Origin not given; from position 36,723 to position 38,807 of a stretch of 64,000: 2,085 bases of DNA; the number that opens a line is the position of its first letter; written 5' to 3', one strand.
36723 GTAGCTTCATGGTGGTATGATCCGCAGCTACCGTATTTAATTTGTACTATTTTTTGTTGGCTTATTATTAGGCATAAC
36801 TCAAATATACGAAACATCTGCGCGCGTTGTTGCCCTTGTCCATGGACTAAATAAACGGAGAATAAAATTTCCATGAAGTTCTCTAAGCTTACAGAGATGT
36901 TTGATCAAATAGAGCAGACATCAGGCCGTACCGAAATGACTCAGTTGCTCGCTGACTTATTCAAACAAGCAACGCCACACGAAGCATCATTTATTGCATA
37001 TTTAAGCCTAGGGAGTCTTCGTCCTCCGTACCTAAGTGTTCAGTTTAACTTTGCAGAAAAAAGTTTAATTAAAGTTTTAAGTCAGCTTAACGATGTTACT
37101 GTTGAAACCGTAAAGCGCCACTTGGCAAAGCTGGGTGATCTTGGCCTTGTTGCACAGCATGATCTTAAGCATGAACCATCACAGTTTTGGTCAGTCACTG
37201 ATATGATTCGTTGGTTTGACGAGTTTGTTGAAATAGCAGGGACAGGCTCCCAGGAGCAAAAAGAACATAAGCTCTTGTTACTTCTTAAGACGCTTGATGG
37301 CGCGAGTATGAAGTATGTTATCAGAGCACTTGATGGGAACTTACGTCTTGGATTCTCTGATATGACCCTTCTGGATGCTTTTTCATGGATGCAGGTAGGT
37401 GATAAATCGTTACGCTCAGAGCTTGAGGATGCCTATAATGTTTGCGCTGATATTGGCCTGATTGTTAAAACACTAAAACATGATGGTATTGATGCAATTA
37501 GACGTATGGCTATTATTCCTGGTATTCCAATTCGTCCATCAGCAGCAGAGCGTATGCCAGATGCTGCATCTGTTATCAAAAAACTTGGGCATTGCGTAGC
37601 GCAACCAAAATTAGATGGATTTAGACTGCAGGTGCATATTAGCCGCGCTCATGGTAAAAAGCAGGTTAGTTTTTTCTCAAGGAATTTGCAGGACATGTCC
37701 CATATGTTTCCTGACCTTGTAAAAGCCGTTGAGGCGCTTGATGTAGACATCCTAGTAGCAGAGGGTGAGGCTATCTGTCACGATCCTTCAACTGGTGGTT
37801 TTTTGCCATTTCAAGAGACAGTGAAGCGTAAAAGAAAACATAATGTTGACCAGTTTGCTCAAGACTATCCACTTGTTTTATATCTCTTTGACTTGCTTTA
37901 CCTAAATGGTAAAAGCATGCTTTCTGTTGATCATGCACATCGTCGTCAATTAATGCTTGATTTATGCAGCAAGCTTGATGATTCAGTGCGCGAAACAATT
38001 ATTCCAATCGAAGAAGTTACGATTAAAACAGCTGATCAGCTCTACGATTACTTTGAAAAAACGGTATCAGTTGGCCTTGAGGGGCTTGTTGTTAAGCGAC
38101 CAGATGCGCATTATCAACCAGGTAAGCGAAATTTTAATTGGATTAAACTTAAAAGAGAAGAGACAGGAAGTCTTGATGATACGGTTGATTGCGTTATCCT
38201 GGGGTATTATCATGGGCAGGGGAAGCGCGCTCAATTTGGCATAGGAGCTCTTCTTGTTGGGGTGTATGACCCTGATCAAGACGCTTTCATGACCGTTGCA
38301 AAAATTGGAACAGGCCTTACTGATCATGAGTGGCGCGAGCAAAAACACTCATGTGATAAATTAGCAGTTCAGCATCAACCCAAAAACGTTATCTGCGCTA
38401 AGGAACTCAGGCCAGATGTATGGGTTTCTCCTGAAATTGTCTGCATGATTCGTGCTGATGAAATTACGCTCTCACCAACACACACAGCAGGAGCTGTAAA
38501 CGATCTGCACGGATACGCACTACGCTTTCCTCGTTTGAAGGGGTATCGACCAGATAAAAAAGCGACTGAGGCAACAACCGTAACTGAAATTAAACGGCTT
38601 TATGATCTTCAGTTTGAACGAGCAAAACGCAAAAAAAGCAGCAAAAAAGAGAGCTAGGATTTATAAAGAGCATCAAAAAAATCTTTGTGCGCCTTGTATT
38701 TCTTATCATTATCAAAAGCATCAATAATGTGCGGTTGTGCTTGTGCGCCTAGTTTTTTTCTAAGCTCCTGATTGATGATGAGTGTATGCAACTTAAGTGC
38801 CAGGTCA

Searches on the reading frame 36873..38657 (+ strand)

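Call 20: search_protein_families(library=ncbifam, proteins=[window:36873-38657:+], max_evalue=1e-10)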
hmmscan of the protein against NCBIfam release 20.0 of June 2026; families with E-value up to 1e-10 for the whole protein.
window:36873-38657:+ (594 aa): 13 families
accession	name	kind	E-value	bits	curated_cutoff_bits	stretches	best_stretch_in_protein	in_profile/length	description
TIGR00574.1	dnl1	superfamily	4e-109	365.7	217.8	1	58-577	2-526/527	ATP-dependent DNA ligase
NF041331.1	LigA_Halo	equivalog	6.1e-72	242.9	830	1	1-577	1-551/552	ATP-dependent DNA ligase LigA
NF002868.0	PRK03180.1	equivalog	3.7e-67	227.1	641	1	1-577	1-506/509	ATP-dependent DNA ligase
NF006701.0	PRK09247.1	equivalog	5.1e-47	161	543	1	5-578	3-536/540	ATP-dependent DNA ligase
TIGR02779.1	NHEJ_ligase_lig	equivalog_domain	1.3e-44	152.6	227.75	1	243-532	18-278/302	non-homologous end-joining DNA ligase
TIGR04120.1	DNA_lig_bact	equivalog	2.4e-42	145.6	400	1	6-576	3-525/526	cisplatin damage response ATP-dependent DNA ligase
NF007210.0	PRK09632.1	equivalog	4.5e-40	137.7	989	1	244-567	499-777/781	ATP-dependent DNA ligase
TIGR02776.1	NHEJ_ligase_prk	equivalog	4.5e-38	131.5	373.2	1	244-532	10-270/587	DNA ligase D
NF004628.0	PRK05972.1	subfamily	6e-32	110.7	895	1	245-569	265-547/870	ATP-dependent DNA ligase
NF006078.0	PRK08224.1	equivalog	6.6e-28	97.6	296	1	222-497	14-257/350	ATP-dependent DNA ligase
NF007211.0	PRK09633.1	equivalog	9.1e-19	67.3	774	1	241-428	18-208/610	DNA ligase D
NF005796.0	PRK07636.1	subfamily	5.9e-17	61.7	337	1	242-426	21-184/275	ATP-dependent DNA ligase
NF006592.0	PRK09125.1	equivalog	1.9e-11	43.5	200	1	359-487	137-248/283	DNA ligase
